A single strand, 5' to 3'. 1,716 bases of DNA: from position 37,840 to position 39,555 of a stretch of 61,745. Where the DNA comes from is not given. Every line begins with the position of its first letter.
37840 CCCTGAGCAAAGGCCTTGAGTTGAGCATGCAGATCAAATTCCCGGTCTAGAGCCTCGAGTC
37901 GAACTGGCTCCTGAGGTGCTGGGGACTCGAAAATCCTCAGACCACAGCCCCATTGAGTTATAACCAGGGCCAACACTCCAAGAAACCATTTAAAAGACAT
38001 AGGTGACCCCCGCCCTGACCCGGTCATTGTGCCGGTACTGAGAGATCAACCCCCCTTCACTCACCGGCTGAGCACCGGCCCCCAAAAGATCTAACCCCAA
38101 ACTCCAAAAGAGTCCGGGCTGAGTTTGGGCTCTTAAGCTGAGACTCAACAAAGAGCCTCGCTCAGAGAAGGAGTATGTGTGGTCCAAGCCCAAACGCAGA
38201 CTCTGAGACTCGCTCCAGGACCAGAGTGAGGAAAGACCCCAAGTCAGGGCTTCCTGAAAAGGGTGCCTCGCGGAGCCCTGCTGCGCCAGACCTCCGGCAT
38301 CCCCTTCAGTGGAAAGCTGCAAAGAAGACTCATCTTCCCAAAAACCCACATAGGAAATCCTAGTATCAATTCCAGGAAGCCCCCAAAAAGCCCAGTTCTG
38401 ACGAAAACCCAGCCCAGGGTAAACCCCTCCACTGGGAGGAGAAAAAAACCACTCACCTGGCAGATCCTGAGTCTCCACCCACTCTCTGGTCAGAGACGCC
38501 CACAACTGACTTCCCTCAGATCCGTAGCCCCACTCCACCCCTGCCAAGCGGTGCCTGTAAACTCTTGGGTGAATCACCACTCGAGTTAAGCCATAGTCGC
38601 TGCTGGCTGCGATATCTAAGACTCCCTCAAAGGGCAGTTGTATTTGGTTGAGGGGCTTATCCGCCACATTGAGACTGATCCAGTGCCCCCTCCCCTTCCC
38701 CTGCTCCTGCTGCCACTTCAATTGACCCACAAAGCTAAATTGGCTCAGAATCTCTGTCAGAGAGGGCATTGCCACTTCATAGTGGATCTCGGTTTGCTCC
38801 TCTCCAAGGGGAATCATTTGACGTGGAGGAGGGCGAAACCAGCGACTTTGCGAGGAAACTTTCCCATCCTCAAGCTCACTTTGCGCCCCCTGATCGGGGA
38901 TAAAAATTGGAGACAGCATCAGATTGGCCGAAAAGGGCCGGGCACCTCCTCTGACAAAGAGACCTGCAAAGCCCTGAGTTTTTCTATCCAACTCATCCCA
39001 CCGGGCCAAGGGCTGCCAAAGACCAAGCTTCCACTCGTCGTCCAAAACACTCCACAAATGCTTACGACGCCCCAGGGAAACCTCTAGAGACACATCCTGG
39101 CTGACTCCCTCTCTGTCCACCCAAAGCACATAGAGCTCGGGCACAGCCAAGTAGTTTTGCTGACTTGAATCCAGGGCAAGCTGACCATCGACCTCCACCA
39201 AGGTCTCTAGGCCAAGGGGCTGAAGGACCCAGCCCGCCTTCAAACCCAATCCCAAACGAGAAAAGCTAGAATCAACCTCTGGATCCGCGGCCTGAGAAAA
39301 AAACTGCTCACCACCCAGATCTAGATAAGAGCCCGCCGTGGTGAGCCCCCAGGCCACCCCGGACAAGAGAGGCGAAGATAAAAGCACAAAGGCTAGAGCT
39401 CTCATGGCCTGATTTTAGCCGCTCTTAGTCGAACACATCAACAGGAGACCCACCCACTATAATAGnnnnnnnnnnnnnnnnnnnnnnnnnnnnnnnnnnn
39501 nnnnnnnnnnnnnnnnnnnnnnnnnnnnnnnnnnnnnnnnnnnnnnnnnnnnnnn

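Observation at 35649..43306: Ancient tandem duplication of an uncharacterised two-gene module: beta-barrel-like OMP plus ~790-aa EF-hand lipoprotein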

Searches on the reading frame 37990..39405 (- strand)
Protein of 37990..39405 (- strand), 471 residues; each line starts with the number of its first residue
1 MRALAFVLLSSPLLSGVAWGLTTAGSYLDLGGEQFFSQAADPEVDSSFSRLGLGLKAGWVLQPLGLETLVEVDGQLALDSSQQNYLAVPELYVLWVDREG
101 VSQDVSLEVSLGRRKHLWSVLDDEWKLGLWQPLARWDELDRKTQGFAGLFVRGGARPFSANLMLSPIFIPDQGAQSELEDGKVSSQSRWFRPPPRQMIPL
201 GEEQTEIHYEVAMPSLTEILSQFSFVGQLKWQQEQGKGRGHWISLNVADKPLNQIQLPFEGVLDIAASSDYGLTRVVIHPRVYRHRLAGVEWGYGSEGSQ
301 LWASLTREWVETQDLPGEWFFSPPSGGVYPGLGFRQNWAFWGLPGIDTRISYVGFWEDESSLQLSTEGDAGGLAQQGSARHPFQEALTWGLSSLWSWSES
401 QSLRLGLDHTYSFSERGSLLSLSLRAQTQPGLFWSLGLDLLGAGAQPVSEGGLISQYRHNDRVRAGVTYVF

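Call 5: search_protein_families(library=pfam, proteins=[window:37990-39405:-], max_evalue=1)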
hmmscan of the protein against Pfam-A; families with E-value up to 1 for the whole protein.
window:37990-39405:- (471 aa): 0 families

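Call 6: search_protein_families(library=ncbifam, proteins=[window:37990-39405:-], max_evalue=1)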
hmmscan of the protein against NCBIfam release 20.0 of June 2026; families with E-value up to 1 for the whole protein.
window:37990-39405:- (471 aa): 0 families

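Call 8: find_homologous_proteins(query=window:37990-39405:-)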
Query window:37990-39405:- (471 aa): 5 proteins with E <= 0.001 among 8000 candidates.
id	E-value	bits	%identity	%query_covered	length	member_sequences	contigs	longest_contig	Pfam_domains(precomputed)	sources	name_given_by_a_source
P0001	0.0e+0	1063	100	100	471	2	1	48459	-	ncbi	-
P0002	5.2e-26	110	28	86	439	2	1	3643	-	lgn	-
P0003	2.7e-22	98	27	78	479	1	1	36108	-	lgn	-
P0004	3.2e-22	97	26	86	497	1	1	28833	-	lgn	-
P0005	2.5e-20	91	28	77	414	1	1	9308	-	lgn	-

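Call 10: find_encoding_contigs(protein=P0003, flank=10000, max_places=3)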
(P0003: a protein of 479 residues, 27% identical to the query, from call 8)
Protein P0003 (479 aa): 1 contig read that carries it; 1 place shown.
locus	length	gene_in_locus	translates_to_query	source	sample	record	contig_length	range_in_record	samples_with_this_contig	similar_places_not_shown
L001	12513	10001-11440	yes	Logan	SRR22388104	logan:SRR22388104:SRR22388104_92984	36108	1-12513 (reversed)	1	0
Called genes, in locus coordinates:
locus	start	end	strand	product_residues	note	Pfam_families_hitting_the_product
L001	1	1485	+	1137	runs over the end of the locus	-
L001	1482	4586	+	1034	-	PF00082:Peptidase_S8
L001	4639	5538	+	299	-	-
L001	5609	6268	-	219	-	-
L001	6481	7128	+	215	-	PF13487:HD_5, PF01966:HD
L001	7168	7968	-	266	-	PF07063:HGLS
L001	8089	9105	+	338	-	PF10994:DUF2817 (faint), PF00246:Peptidase_M14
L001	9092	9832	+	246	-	-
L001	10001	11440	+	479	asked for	-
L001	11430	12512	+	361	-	?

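Call 11: find_encoding_contigs(protein=P0004, flank=10000, max_places=3)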
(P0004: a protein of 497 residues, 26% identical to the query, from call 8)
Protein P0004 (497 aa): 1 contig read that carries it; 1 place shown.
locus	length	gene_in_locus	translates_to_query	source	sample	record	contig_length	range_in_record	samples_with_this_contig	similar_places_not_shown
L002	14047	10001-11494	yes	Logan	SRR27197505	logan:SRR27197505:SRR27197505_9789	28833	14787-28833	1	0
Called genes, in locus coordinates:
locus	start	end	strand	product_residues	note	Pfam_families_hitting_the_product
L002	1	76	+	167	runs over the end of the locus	PF00578:AhpC-TSA, PF00085:Thioredoxin (faint), PF08534:Redoxin, PF13098:Thioredoxin_2, PF13905:Thioredoxin_8 (weak)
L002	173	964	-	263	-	-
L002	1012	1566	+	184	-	PF01169:GDT1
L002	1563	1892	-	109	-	-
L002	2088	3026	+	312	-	PF18810:PBECR2 (weak)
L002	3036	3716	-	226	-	-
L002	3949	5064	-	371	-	-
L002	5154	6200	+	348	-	PF03741:TerC, PF04332:DUF475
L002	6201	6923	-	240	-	PF00970:FAD_binding_6, PF00175:NAD_binding_1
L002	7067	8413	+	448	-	PF02113:Peptidase_S13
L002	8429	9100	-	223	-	-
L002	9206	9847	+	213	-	PF08668:HDOD (weak), PF13487:HD_5, PF01966:HD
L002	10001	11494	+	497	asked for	-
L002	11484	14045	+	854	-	?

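Call 14: find_encoding_contigs(protein=P0001, flank=10000, max_places=3)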
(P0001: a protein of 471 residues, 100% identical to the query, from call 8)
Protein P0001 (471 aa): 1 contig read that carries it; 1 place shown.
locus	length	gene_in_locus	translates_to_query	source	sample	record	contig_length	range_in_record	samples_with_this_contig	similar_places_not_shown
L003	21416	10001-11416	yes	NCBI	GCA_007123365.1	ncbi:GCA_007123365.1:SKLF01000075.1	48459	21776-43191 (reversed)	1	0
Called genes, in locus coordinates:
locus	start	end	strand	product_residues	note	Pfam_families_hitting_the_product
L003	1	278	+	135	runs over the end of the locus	PF00571:CBS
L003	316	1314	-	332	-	PF00268:Ribonuc_red_sm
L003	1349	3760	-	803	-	PF03477:ATP-cone, PF00317:Ribonuc_red_lgN, PF02867:Ribonuc_red_lgC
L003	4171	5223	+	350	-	PF00246:Peptidase_M14, PF10994:DUF2817 (faint)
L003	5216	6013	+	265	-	PF00561:Abhydrolase_1 (weak), PF12697:Abhydrolase_6 (weak), PF12146:Hydrolase_4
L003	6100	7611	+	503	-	-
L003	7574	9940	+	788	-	-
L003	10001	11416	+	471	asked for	-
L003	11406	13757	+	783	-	-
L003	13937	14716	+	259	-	PF08843:AbiEii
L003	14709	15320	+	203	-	-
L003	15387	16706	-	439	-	PF22046:FabMG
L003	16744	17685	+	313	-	PF17653:DUF5522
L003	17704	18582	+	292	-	PF00892:EamA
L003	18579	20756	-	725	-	-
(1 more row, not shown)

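Call 15: find_encoding_contigs(protein=P0005, flank=10000, max_places=3)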
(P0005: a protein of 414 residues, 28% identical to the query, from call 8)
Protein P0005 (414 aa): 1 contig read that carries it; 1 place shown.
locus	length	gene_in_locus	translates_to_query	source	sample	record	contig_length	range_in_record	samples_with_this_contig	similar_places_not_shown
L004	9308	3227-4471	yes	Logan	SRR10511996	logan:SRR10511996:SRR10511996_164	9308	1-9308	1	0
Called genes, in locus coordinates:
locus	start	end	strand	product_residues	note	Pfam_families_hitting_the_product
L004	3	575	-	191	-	?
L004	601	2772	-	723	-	PF09335:VTT_dom, PF01134:GIDA (faint), PF07992:Pyr_redox_2, PF13738:Pyr_redox_3, PF00070:Pyr_redox, PF02852:Pyr_redox_dim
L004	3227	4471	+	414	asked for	-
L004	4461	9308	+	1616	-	?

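Call 16: find_encoding_contigs(protein=P0002, flank=10000, max_places=3)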
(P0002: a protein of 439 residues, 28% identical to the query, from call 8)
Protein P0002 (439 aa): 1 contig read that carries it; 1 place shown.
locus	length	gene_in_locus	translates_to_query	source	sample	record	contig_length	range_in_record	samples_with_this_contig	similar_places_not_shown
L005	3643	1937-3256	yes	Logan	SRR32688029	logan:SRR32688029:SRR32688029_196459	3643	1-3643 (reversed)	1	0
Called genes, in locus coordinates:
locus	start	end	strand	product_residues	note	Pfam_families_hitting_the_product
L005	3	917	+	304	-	?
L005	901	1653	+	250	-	PF12697:Abhydrolase_6, PF12146:Hydrolase_4 (weak)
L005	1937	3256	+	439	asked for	-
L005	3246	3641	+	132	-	?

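Call 34: predict_structure(alignment_id=A1)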
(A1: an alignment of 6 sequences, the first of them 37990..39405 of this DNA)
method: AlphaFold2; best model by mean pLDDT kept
length: 471 residues; sequences in the alignment: 6
mean_pLDDT: 55.2   pTM: 0.58
mean pLDDT of the five models: 55.2, 54.5, 53.3, 50.1, 47.6
residues with pLDDT >= 90: 9; 70-90: 129; 50-70: 117; < 50: 216
segments of 3 or more residues with pLDDT < 50: 1-56, 70-88, 100-102, 130-144, 168-206, 253-271, 314-321, 359-383, 444-471
pLDDT, mean of each block of 10 residues (from residue 1): 22 23 35 32 36 47 52 42 42 68 66 63 55 35 61 83 64 31 37 45 49 57 78 73 85 46 41 52 72 87 83 49 63 84 82 64 34 32 61 82 81 64 72 59 47 36 25 22
secondary structure, 60 per line:
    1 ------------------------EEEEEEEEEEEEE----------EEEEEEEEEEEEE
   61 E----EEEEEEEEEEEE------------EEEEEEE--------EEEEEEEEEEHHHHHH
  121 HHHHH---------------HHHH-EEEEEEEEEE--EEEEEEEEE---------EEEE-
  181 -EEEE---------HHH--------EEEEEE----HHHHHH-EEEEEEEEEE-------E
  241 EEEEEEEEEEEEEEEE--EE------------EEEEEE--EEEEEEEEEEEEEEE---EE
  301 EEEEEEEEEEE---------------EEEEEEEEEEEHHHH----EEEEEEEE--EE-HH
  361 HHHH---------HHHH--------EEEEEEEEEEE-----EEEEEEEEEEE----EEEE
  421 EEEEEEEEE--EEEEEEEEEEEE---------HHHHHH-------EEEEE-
elements in order: E25-37 E48-61 E66-77 E90-96 E105-114 H115-125 H141-144 E146-155 E158-166 E176-179 E182-185 E206-211 H216-221 E223-232 E240-256 E273-278 E281-295 E299-311 E327-337 H338-341 E346-353 H359-364 H374-377 E386-396 E402-412 E417-429 E432-443 H453-458 E466-470
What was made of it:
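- On Slam / T11SS: The model has about 18-20 strands and no helical N-domain (call 34).
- The barrel model has about 18-20 strands, not 14 (call 34).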

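Call 35: search_protein_representatives(alignment_id=A1)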
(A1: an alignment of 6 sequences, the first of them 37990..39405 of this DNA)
Query: 6 sequences, 474 profile positions. Proteins with E-value up to 0.001 (for the whole library): 1015; up to 1e-10: 894; up to 1e-30: 637. The best 150 are listed.
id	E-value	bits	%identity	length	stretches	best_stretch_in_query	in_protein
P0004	5.2e-188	642.4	-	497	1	1-474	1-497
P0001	4.7e-171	586.5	-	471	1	16-474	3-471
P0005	4.6e-153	527.1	-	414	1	67-474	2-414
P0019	6.3e-125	434.3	-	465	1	26-474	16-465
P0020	5.5e-122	424.6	-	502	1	45-474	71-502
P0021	2.2e-119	416.1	-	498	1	38-474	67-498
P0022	2.5e-119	415.9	-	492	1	38-474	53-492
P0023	3.1e-115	402.4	-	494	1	7-474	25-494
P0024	9.5e-115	400.8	-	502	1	24-474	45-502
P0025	3.5e-114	398.9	-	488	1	56-474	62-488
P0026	6.2e-114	398.1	-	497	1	27-474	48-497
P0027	1.2e-112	393.9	-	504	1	23-474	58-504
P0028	2.0e-112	393.1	-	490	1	13-474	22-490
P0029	6.7e-112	391.4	-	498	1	16-474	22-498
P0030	1.4e-107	377.1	-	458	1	44-474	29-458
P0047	1.3e-99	350.9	-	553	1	65-474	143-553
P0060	1.3e-94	334.4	-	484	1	5-474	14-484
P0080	1.6e-88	314.3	-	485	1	42-474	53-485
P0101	8.1e-86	305.4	-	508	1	36-474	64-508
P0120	4.2e-84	299.7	-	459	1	11-474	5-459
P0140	4.6e-82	293.0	-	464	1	53-474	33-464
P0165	6.1e-80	286.0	-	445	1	45-474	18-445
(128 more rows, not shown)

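Call 37: fold_search(model_id=the predicted structure, library=pdb)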
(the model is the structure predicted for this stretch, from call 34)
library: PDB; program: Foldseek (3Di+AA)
matches with E <= 10: 675; with E <= 0.001: 125
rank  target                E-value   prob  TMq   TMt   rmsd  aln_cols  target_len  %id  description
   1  5ldv                  2.0e-07  1.00  0.40  0.45  11.4       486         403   10  Crystal Structures of MOMP from Campylobacter jejuni (released 2016-10-26)
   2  5ldt_A                5.5e-07  1.00  0.41  0.46  11.7       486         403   11  Crystal Structures of MOMP from Campylobacter jejuni (released 2016-10-26)
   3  3rbh_C                7.5e-07  1.00  0.46  0.52  10.8       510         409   11  Structure of alginate export protein AlgE from Pseudomonas aeruginosa (released 2011-07-27)
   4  3rbh_A                8.7e-07  1.00  0.47  0.51  10.9       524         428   11  Structure of alginate export protein AlgE from Pseudomonas aeruginosa (released 2011-07-27)
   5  4b61_B                1.0e-06  1.00  0.45  0.48  11.4       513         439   11  In meso structure of alginate transporter, AlgE, from Pseudomoas aeruginosa, PAO1. Crystal form 3. (released 2013-07-17)
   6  3rbh_D                2.0e-06  1.00  0.45  0.50  11.8       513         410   11  Structure of alginate export protein AlgE from Pseudomonas aeruginosa (released 2011-07-27)
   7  7acg                  2.7e-06  1.00  0.46  0.47  11.1       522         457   12  In meso structure of the alginate exporter, AlgE, from Pseudomonas aeruginosa in 9.8 monoacylglycerol (released 2020-12-16)
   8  5d5d                  2.7e-06  1.00  0.43  0.49  10.6       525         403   11  In meso in situ serial X-ray crystallography structure of AlgE at 100 K (released 2016-01-13)
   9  4azl_A                3.0e-06  1.00  0.47  0.51  10.6       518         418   11  In meso structure of alginate transporter, AlgE, from Pseudomoas aeruginosa, PAO1, crystal form 2. (released 2013-07-03)
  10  4azl_B                3.5e-06  1.00  0.47  0.52  10.9       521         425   12  In meso structure of alginate transporter, AlgE, from Pseudomoas aeruginosa, PAO1, crystal form 2. (released 2013-07-03)
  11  5iyu                  3.5e-06  1.00  0.46  0.50  11.3       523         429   11  AlgE_CIM (released 2017-04-05)
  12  4ft6                  3.7e-06  1.00  0.39  0.45  11.4       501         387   11  Crystal Structure of Pseudomonas aeruginosa OccK9 (OpdG) (released 2013-07-24)
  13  8pz4                  3.9e-06  1.00  0.46  0.47  11.1       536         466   12  Structure of alginate transporter, AlgE, solved at wavelength 2.755 A (released 2023-10-25)
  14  8q2o                  4.5e-06  1.00  0.46  0.47  12.9       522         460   11  Structure of alginate transporter AlgE from P. aeruginosa PAO1 by using Se-MAG for the the lipid cubic phase crystalliza (released 2024-05-15)
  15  4xnk                  4.8e-06  1.00  0.45  0.50  11.1       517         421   11  X-ray structure of AlgE1 (released 2015-06-03)
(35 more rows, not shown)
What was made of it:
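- On Outer-membrane beta-barrel protein (general): The AF2 model is a barrel (pTM 0.58) that matches porins at Foldseek probability 1.0 (calls 34, 37).
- Closest known: 18-stranded specific porins. Same: These are the best structural matches (E 2e-7 to 1e-5, TM 0.40-0.50; call 37).
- The AF2 model is all-beta, and Foldseek matches MOMP, AlgE, OccK/OprD and OmpF-type porins at E 2e-7 to 1e-4 and probability 1.0 (calls 34, 37). AlgE is among the best structural matches of the barrel (TM 0.45-0.52, call 37).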

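Call 40: search_protein_families(library=pfam, proteins=[L004:4461-9305:+], max_evalue=0.1)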
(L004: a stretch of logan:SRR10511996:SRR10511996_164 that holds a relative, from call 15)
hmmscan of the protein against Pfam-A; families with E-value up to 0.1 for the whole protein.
L004:4461-9305:+ (1615 aa): 3 families
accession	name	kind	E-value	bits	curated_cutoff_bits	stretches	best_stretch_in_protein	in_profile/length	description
PF00036.39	EF-hand_1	-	0.011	15.7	25.4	0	1453-1469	12-28/29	EF hand domain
PF13202.12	EF-hand_5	-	0.011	15.6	25.9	0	1453-1466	11-24/25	EF hand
PF13405.12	EF-hand_6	-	0.018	15.2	25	0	1450-1469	9-28/30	EF-hand domain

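Call 61: search_solved_structures(query=A5, max_evalue=10, show_alignments=1)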
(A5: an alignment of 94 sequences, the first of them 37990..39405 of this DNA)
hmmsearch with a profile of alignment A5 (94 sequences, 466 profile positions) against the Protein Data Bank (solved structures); distinct sequences matched with E-value up to 10: 0.

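Call 62: search_protein_families(library=pfam, alignment_id=A5, max_evalue=0.01)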
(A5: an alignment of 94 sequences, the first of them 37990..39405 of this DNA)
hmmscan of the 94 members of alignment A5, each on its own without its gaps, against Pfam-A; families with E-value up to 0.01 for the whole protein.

A. member 1, window:37990-39405:- (471 aa): 0 families

B. families by the number of members that match (of 94 scanned): 1 family
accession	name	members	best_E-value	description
PF07396.17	Porin_O_P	1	0.0081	Phosphate-selective porin O and P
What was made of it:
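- On SusC/SusD: No Pfam hit in 94 barrels (calls 5, 62).
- On Slam / T11SS: No Pfam hit (calls 5, 62).
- Closest known: 18-stranded specific porins. Different: There is no sequence similarity (calls 61, 62).
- There is no DUF560 domain and no N-terminal TPR domain in the barrel (calls 5, 62).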

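Call 76: search_protein_families(library=padloc, proteins=[window:37990-39405:-], max_evalue=0.01)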
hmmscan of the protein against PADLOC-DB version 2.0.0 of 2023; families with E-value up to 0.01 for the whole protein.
window:37990-39405:- (471 aa): 0 families

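Call 81: list_cluster_members(proteins=[P0019, P0020, P0030, P0047, P0060, P0080, P0101, P0120, P0140, P0165])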
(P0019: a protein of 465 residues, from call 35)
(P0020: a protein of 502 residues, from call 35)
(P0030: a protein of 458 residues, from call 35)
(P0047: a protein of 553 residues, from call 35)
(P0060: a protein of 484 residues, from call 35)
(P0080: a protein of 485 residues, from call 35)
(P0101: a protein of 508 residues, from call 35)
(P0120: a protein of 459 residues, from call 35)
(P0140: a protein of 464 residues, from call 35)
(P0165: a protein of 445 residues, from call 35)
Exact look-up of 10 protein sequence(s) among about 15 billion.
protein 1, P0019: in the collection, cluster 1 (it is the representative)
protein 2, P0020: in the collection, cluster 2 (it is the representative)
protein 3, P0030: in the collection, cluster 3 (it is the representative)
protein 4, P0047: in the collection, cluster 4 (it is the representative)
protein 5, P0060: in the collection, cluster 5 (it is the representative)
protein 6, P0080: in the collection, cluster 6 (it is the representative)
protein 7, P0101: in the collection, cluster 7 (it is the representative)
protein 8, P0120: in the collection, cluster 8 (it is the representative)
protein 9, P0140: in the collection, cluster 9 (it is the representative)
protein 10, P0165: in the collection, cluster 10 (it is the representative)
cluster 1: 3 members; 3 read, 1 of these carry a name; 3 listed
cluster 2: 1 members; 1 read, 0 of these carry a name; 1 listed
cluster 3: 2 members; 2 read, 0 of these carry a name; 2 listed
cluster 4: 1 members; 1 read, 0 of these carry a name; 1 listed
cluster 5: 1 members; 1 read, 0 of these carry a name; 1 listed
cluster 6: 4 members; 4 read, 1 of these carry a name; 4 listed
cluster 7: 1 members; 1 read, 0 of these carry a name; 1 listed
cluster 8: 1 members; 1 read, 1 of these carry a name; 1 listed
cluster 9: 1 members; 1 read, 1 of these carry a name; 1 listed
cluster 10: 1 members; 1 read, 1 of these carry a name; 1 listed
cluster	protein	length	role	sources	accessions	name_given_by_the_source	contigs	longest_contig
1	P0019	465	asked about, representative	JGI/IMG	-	-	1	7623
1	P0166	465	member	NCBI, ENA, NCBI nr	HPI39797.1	MAG TPA: transposase [Pseudobdellovibrionaceae bacterium] | transposase [Pseudobdellovibrionaceae bacterium]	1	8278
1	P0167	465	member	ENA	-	-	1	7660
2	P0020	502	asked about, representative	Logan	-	-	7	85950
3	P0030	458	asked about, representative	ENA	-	-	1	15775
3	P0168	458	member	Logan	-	-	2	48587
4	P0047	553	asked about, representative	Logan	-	-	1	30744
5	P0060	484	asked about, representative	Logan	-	-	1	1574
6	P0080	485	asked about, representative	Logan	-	-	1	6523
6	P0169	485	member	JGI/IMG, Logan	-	hypothetical protein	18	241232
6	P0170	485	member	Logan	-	-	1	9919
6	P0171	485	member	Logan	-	-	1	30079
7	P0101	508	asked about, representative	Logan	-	-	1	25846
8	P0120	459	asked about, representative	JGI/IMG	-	hypothetical protein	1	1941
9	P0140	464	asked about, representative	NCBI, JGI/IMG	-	hypothetical protein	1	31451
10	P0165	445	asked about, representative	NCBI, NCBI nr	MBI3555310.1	MAG: hypothetical protein HY074_03470 [Deltaproteobacteria bacterium] | hypothetical protein [Deltaproteobacteria bacterium]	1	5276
